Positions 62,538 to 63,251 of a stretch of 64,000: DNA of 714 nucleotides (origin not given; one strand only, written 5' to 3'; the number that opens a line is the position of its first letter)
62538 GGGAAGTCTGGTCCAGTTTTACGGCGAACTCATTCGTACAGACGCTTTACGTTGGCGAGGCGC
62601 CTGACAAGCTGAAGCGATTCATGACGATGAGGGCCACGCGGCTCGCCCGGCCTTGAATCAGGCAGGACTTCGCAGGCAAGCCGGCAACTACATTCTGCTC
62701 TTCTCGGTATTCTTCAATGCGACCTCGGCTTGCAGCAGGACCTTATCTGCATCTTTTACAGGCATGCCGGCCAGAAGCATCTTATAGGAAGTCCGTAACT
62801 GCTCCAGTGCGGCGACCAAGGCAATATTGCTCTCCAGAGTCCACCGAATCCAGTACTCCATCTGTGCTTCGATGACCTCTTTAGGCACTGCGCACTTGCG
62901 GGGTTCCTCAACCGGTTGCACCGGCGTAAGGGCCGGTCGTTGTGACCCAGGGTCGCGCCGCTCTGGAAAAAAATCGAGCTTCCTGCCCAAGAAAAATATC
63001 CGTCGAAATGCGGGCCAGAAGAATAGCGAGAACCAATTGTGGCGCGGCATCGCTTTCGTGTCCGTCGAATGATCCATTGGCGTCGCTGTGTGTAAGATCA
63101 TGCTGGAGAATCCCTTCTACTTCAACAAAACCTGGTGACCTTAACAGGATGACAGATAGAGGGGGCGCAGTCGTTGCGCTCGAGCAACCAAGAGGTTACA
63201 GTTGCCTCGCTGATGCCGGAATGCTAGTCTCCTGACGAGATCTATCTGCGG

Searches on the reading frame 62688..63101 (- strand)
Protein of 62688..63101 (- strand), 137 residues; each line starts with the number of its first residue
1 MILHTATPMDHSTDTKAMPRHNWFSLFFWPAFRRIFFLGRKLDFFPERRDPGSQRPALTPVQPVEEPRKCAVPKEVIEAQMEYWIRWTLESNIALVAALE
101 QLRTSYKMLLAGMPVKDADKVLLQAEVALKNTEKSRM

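Call 61: find_encoding_contigs(protein=window:62688-63101:-, flank=10000, max_places=1)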
Protein window:62688-63101:- (137 aa): 3 contigs read that carry it; 1 place shown.
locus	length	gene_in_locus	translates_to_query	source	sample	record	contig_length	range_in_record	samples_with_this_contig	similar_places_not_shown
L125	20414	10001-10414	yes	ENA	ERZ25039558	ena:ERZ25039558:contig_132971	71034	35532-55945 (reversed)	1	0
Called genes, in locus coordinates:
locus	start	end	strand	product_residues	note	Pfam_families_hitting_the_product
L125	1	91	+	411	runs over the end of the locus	PF04909:Amidohydro_2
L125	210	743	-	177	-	PF11937:DUF3455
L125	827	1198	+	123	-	-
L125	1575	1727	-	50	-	-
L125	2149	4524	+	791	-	PF00884:Sulfatase, PF16347:SGSH_C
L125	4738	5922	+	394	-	-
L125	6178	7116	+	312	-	PF00648:Peptidase_C2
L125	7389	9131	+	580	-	PF00924:MS_channel_2nd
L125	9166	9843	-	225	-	-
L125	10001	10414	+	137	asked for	-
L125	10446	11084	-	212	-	-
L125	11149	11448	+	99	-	PF12779:WXXGXW (faint)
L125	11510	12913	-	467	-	PF00890:FAD_binding_2 (weak), PF01134:GIDA (weak), PF01266:DAO (faint), PF03486:HI0933_like (faint), PF07992:Pyr_redox_2, PF12831:FAD_oxidored, PF00070:Pyr_redox, PF02852:Pyr_redox_dim, +2 more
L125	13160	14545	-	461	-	PF10009:DUF2252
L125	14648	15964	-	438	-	-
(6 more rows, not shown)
